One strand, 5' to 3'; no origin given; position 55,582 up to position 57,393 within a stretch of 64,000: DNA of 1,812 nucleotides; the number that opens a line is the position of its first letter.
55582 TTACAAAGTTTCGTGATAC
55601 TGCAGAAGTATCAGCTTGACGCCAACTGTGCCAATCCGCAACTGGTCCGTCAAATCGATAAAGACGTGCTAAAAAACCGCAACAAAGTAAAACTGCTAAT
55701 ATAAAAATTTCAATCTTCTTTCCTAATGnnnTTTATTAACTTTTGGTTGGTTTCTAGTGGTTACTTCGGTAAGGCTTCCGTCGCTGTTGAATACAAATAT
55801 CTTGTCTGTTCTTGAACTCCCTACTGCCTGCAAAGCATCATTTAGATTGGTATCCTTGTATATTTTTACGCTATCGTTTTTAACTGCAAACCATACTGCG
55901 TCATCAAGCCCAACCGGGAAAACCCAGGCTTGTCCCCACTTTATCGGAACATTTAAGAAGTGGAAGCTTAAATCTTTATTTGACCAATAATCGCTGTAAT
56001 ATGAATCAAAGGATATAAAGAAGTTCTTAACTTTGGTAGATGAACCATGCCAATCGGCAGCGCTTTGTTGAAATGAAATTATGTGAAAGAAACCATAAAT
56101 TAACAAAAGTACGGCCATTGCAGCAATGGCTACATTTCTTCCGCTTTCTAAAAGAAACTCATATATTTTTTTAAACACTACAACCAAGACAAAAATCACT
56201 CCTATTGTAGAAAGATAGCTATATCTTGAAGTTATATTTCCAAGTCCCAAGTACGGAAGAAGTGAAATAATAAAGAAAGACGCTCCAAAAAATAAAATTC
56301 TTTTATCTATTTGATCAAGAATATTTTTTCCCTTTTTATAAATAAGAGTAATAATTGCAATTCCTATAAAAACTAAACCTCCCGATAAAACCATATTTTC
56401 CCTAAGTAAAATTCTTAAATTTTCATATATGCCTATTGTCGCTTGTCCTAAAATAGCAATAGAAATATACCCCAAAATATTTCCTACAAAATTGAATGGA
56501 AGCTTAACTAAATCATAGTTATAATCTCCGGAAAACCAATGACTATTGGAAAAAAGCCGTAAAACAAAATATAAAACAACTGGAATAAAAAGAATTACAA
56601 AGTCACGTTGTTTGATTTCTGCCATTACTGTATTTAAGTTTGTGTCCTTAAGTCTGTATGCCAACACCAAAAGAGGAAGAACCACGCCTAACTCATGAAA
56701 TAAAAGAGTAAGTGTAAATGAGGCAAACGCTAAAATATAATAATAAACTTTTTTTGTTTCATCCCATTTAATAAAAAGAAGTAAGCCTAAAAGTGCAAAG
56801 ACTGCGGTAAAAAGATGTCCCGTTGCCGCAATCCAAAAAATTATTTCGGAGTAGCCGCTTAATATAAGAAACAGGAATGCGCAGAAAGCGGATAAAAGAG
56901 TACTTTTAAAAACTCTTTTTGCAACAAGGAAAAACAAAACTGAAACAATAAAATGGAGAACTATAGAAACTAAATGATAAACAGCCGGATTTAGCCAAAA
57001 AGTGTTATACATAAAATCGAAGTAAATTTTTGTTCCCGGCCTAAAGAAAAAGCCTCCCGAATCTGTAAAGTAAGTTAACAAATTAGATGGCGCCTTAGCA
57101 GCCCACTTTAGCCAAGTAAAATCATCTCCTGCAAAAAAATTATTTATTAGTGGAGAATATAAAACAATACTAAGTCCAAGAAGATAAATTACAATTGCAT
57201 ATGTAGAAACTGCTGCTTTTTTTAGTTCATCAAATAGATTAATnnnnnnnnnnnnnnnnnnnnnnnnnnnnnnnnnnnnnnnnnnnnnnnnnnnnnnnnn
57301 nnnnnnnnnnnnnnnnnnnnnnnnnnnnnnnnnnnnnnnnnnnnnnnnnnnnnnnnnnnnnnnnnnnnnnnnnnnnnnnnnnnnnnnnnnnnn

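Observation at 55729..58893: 1054-aa Wzy_C (O-antigen ligase/PglL-like) plus GT-C fusion protein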

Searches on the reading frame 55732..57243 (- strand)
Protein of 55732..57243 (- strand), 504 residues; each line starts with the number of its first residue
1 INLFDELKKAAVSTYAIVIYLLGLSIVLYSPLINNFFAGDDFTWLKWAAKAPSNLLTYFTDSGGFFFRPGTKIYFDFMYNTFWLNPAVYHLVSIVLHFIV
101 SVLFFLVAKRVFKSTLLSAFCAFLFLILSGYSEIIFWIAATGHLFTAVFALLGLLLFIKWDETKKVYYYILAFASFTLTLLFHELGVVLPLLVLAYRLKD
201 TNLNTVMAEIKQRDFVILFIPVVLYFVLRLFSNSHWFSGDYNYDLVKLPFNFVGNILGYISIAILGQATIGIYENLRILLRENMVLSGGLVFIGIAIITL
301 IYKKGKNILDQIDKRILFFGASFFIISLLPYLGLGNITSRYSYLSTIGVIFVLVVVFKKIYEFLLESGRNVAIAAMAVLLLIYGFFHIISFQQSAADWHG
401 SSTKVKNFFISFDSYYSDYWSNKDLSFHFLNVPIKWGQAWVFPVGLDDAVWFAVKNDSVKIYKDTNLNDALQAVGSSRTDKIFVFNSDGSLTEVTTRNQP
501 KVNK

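Call 10: search_protein_families(library=pfam, proteins=[window:55732-57243:-], max_evalue=10)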
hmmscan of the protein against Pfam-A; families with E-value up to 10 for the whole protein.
seq(504 aa): 0 families

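Call 34: search_protein_representatives(protein=window:55732-57231:-)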
Query: 500 residues. Proteins with E-value up to 0.001 (for the whole library): 8759; up to 1e-10: 637; up to 1e-30: 95. The best 150 are listed.
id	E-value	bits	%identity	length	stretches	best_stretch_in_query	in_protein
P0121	4.1e-146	504.4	48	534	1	2-488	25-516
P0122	9.7e-130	450.4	47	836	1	8-491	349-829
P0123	1.0e-126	440.5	40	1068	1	2-489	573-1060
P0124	6.3e-119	414.8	46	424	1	74-490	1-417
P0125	4.3e-97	342.8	44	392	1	114-492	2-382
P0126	1.7e-96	340.8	39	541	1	2-494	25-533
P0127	3.7e-92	326.5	36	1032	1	3-491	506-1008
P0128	5.7e-92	325.8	37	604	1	2-493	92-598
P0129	1.1e-91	324.9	43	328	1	176-496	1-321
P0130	2.1e-89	317.4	36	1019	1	1-487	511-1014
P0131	2.8e-89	317.0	36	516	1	8-493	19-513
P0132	3.3e-87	310.1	50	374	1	3-279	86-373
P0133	8.3e-87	308.8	36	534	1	2-491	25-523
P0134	9.6e-86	305.3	51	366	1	1-300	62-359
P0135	1.5e-84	301.4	36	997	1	2-491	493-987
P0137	2.3e-81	290.9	36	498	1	10-489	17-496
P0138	5.1e-78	279.9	35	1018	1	9-488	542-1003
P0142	1.9e-70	254.9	32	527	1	12-491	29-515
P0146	1.3e-64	235.7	31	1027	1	11-487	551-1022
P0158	7.7e-59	216.6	34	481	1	15-465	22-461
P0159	1.0e-58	216.2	32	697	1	10-490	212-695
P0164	1.5e-55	205.7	29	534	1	10-489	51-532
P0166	1.6e-54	202.4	36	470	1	15-452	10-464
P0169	2.8e-53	198.3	28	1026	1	14-486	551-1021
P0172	1.1e-51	193.0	35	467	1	17-444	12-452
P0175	5.8e-50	187.3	35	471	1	18-446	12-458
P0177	1.8e-49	185.7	31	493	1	3-489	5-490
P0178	8.9e-48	180.1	30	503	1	13-471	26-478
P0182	1.3e-45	173.0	35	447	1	11-447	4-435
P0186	9.4e-45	170.1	33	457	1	12-457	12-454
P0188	2.8e-44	168.6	36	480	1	14-447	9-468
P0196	1.0e-40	156.8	26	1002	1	9-468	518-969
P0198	1.9e-39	152.6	33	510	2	15-368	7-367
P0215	9.6e-31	123.9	25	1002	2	14-492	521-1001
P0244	4.1e-19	85.5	26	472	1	17-457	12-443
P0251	3.4e-18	82.5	26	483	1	20-483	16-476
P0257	9.4e-18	81.1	25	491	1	12-482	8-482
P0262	1.9e-17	80.0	28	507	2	17-189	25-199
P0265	2.3e-17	79.8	29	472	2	21-192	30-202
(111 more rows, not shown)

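Call 35: search_protein_families(library=pfam, proteins=[P0121, P0126, P0131, P0142, P0164, P0177, P0178, P0244, P0251, P0257], max_evalue=0.1)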
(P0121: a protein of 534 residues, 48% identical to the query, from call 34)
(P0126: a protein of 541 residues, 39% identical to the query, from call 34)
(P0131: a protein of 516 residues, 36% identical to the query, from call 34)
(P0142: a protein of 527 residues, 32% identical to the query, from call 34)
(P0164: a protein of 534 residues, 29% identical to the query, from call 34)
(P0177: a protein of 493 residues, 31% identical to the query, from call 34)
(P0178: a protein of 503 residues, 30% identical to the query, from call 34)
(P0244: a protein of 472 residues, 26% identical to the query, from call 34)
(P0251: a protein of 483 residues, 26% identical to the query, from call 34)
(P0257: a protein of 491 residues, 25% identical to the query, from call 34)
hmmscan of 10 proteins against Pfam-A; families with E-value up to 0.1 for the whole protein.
P0121 (534 aa): 0 families

P0126 (541 aa): 0 families

P0131 (516 aa): 0 families

P0142 (527 aa): 0 families

P0164 (534 aa): 1 family
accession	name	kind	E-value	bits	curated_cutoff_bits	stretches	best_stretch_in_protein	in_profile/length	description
PF14897.12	EpsG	-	0.054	13.1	30.1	1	114-431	51-313/326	EpsG family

P0177 (493 aa): 0 families

P0178 (503 aa): 3 families
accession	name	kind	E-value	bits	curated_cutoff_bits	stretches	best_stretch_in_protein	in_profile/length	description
PF14264.12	Glucos_trans_II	-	4.8e-05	23.1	30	1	90-362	37-314/317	Glucosyl transferase GtrII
PF06127.16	Mpo1-like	-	0.0033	17.9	24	1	215-337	14-88/95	2-hydroxy-palmitic acid dioxygenase Mpo1-like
PF11857.13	DUF3377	-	0.068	13.6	26.5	1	215-245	25-56/72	Domain of unknown function (DUF3377)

P0244 (472 aa): 1 family
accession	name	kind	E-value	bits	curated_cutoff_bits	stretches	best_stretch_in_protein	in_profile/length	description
PF13231.12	PMT_2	-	3.8e-08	34.1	26.1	1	70-211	13-152/160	Dolichyl-phosphate-mannose-protein mannosyltransferase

P0251 (483 aa): 0 families

P0257 (491 aa): 0 families

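Call 37: search_protein_families(library=pfam, proteins=[P0123, P0127, P0130, P0138, P0146, P0169, P0196, P0215, P0122, P0159], max_evalue=0.1)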
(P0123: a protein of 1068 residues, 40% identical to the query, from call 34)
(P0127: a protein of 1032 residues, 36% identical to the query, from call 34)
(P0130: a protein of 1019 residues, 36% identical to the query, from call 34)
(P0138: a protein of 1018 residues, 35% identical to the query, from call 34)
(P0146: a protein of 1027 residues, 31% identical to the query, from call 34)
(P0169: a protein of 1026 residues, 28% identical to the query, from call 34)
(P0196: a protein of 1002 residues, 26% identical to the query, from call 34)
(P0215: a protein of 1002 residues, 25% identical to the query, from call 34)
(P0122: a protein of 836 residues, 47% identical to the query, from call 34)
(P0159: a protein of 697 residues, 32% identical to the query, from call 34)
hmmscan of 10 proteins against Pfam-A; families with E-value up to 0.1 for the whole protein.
P0123 (1068 aa): 0 families

P0127 (1032 aa): 1 family
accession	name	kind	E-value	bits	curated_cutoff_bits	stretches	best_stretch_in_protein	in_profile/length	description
PF04932.20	Wzy_C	-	8.5e-09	35.8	31.7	1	221-426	2-149/149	O-Antigen ligase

P0130 (1019 aa): 1 family
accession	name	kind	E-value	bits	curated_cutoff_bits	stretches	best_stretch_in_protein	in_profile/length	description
PF04932.20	Wzy_C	-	1.2e-08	35.3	31.7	1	233-412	4-112/149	O-Antigen ligase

P0138 (1018 aa): 1 family
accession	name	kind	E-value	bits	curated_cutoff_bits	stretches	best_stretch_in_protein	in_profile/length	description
PF04932.20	Wzy_C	-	0.0016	18.7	31.7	2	222-280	3-65/149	O-Antigen ligase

P0146 (1027 aa): 1 family
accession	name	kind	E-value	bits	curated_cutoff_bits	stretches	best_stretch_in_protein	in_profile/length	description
PF04932.20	Wzy_C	-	0.0025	18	31.7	1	405-462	75-148/149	O-Antigen ligase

P0169 (1026 aa): 1 family
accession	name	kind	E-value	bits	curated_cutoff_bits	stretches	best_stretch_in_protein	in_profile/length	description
PF04932.20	Wzy_C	-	8.2e-05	22.9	31.7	2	239-301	3-64/149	O-Antigen ligase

P0196 (1002 aa): 2 families
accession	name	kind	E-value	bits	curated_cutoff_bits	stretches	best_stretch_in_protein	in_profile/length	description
PF04932.20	Wzy_C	-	8.3e-05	22.9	31.7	1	223-429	2-145/149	O-Antigen ligase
PF22002.1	MTLN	-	0.0095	16.2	27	1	865-897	5-39/56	Mitoregulin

P0215 (1002 aa): 0 families

P0122 (836 aa): 2 families
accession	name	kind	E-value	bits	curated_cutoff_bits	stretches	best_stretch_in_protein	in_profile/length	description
PF04932.20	Wzy_C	-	3.8e-07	30.5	31.7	2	16-67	2-57/149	O-Antigen ligase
PF09409.15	PUB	-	0.093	13.1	34.3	0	447-485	33-69/82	PUB domain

P0159 (697 aa): 0 families

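Call 41: find_encoding_contigs(protein=P0121, flank=6000, max_places=3)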
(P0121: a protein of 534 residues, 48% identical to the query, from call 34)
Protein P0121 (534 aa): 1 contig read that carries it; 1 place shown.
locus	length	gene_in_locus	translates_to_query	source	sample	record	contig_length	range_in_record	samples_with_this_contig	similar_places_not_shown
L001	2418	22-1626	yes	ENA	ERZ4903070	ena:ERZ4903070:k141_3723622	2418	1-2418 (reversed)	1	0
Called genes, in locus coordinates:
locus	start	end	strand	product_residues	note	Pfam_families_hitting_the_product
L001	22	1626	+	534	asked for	-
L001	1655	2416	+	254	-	?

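Call 44: find_encoding_contigs(protein=P0126, flank=6000, max_places=3)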
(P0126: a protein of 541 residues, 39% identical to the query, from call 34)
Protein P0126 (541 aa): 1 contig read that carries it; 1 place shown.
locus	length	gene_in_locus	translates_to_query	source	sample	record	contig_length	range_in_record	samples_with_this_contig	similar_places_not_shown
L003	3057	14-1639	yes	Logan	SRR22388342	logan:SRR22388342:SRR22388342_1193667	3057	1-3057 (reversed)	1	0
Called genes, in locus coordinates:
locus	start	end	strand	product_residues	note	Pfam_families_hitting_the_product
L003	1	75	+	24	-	?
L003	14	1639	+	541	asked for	-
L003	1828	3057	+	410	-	?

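Call 45: find_encoding_contigs(protein=P0131, flank=6000, max_places=3)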
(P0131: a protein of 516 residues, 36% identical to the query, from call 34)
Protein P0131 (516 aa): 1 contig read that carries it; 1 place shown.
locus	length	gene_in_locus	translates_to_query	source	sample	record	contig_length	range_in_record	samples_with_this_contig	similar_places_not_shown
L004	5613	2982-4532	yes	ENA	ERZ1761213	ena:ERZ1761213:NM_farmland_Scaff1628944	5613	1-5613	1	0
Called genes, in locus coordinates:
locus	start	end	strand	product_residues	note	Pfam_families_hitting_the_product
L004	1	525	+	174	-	?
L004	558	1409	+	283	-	PF00535:Glycos_transf_2, PF10111:Glyco_tranf_2_2, PF13641:Glyco_tranf_2_3, PF13506:Glyco_transf_21 (weak), PF13632:Glyco_trans_2_3, PF02709:Glyco_transf_7C (weak)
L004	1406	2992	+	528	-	PF04932:Wzy_C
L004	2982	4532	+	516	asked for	-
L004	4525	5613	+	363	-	?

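Call 46: find_encoding_contigs(protein=P0137, flank=6000, max_places=3)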
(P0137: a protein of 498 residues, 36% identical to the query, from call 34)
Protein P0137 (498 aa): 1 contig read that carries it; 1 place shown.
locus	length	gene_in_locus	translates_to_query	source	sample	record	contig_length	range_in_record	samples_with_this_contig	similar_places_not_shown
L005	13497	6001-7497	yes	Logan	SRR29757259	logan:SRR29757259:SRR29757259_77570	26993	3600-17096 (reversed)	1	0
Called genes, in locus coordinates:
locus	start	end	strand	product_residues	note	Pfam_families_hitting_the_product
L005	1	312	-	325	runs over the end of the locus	PF02674:Colicin_V, PF00188:CAP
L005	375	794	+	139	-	PF05635:23S_rRNA_IVP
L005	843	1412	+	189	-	PF13439:Glyco_transf_4 (faint)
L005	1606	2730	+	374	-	PF13439:Glyco_transf_4 (weak), PF20706:GT4-conflict, PF00534:Glycos_transf_1, PF13692:Glyco_trans_1_4, PF13524:Glyco_trans_1_2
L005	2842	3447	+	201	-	PF25087:GMPPB_C (faint), PF00132:Hexapep, PF14602:Hexapep_2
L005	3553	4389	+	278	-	PF00535:Glycos_transf_2, PF10111:Glyco_tranf_2_2 (faint), PF12804:NTP_transf_3 (weak), PF13641:Glyco_tranf_2_3, PF13506:Glyco_transf_21 (faint), PF13632:Glyco_trans_2_3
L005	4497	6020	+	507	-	PF04932:Wzy_C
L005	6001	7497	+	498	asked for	-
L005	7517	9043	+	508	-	PF13231:PMT_2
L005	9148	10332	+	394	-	PF13439:Glyco_transf_4, PF00534:Glycos_transf_1, PF13692:Glyco_trans_1_4, PF13524:Glyco_trans_1_2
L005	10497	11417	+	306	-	PF00535:Glycos_transf_2, PF10111:Glyco_tranf_2_2 (weak), PF13641:Glyco_tranf_2_3, PF13712:Glyco_tranf_2_5 (faint), PF13632:Glyco_trans_2_3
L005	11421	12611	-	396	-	-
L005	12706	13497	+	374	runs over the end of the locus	PF13439:Glyco_transf_4, PF00534:Glycos_transf_1, PF13692:Glyco_trans_1_4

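Call 47: find_encoding_contigs(protein=P0142, flank=6000, max_places=3)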
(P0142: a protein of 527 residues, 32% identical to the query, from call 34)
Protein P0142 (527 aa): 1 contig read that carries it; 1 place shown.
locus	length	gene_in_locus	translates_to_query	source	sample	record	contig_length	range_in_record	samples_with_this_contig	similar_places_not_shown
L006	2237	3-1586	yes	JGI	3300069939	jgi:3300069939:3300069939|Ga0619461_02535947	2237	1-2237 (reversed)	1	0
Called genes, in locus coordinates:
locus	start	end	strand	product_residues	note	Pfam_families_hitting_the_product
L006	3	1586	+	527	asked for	?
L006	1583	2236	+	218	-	?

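Call 64: search_protein_families(library=pfam, proteins=[L004:1406-2989:+, L005:4497-6017:+], max_evalue=0.01)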
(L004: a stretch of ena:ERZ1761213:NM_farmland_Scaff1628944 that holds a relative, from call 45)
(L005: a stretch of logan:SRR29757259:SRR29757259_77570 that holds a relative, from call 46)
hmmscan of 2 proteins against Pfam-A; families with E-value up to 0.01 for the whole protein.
L004:1406-2989:+ (528 aa): 1 family
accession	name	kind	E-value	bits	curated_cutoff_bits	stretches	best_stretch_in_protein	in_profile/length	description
PF04932.20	Wzy_C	-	1e-07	32.3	31.7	1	223-425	2-148/149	O-Antigen ligase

L005:4497-6017:+ (507 aa): 1 family
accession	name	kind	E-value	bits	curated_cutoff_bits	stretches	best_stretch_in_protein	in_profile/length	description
PF04932.20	Wzy_C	-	5.8e-08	33.1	31.7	1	230-433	2-149/149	O-Antigen ligase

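Call 69: find_encoding_contigs(protein=P0164, flank=7000, max_places=2)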
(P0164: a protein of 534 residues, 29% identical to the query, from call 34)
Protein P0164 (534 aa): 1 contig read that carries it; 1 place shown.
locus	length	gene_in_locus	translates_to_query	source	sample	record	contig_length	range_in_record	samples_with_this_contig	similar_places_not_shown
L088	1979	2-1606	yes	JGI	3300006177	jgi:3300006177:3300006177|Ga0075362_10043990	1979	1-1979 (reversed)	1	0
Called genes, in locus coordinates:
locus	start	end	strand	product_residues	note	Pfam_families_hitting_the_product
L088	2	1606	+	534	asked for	?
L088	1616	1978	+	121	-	?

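Call 70: find_encoding_contigs(protein=P0177, flank=7000, max_places=2)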
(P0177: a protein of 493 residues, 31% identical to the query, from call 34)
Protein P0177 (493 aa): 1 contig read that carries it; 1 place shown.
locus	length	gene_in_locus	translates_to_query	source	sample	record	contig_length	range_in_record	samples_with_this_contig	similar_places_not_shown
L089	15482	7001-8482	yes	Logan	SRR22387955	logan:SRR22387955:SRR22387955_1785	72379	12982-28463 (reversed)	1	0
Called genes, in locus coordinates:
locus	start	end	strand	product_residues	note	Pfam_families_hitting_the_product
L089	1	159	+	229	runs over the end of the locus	PF13489:Methyltransf_23, PF05401:NodS (weak), PF13847:Methyltransf_31, PF08241:Methyltransf_11, PF08242:Methyltransf_12, PF13649:Methyltransf_25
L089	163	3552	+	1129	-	-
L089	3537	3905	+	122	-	-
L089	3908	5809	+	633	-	-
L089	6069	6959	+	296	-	PF00535:Glycos_transf_2, PF10111:Glyco_tranf_2_2, PF13641:Glyco_tranf_2_3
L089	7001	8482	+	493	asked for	-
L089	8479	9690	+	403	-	PF13439:Glyco_transf_4, PF00534:Glycos_transf_1 (weak), PF13692:Glyco_trans_1_4, PF13524:Glyco_trans_1_2 (weak)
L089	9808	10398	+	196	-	PF00702:Hydrolase (weak), PF08645:PNK3P (weak), PF13419:HAD_2 (weak), PF13242:Hydrolase_like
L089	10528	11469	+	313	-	PF00535:Glycos_transf_2, PF10111:Glyco_tranf_2_2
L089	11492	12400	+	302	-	PF00005:ABC_tran, PF13304:AAA_21 (faint)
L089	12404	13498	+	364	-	PF12698:ABC2_membrane_3, PF01061:ABC2_membrane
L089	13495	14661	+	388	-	PF12698:ABC2_membrane_3, PF12679:ABC2_membrane_2 (weak), PF01061:ABC2_membrane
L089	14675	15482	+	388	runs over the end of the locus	-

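Call 71: find_encoding_contigs(protein=P0178, flank=7000, max_places=2)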
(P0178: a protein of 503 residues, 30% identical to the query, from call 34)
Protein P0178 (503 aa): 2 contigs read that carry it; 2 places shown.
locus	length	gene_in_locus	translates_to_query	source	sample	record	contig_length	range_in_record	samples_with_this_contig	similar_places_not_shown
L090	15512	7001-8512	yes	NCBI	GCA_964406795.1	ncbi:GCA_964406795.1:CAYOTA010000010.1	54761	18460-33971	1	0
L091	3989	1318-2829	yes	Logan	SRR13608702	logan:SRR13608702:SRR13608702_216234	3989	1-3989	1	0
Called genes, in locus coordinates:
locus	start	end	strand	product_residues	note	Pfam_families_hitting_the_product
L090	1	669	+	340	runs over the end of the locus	PF01073:3Beta_HSD, PF01370:Epimerase, PF02719:Polysacc_synt_2, PF04321:RmlD_sub_bind, PF07993:NAD_binding_4 (faint), PF13460:NAD_binding_10, PF16363:GDP_Man_Dehyd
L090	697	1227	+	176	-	PF13439:Glyco_transf_4 (weak)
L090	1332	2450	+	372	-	PF13439:Glyco_transf_4 (weak), PF20706:GT4-conflict (faint), PF00534:Glycos_transf_1, PF13692:Glyco_trans_1_4, PF13524:Glyco_trans_1_2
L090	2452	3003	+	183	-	PF25087:GMPPB_C (faint), PF00132:Hexapep, PF14602:Hexapep_2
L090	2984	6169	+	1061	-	-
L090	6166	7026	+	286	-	PF00535:Glycos_transf_2, PF10111:Glyco_tranf_2_2 (weak), PF13641:Glyco_tranf_2_3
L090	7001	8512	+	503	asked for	-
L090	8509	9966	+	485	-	PF13231:PMT_2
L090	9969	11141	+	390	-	PF13439:Glyco_transf_4, PF00534:Glycos_transf_1, PF13692:Glyco_trans_1_4, PF13524:Glyco_trans_1_2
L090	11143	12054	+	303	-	PF00535:Glycos_transf_2, PF13641:Glyco_tranf_2_3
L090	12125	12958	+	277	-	-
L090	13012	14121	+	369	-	PF13439:Glyco_transf_4, PF00534:Glycos_transf_1, PF13692:Glyco_trans_1_4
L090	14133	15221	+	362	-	PF00534:Glycos_transf_1, PF13692:Glyco_trans_1_4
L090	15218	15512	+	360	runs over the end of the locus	PF00483:NTP_transferase, PF22640:ManC_GMP_beta-helix (weak)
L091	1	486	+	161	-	?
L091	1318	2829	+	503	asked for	-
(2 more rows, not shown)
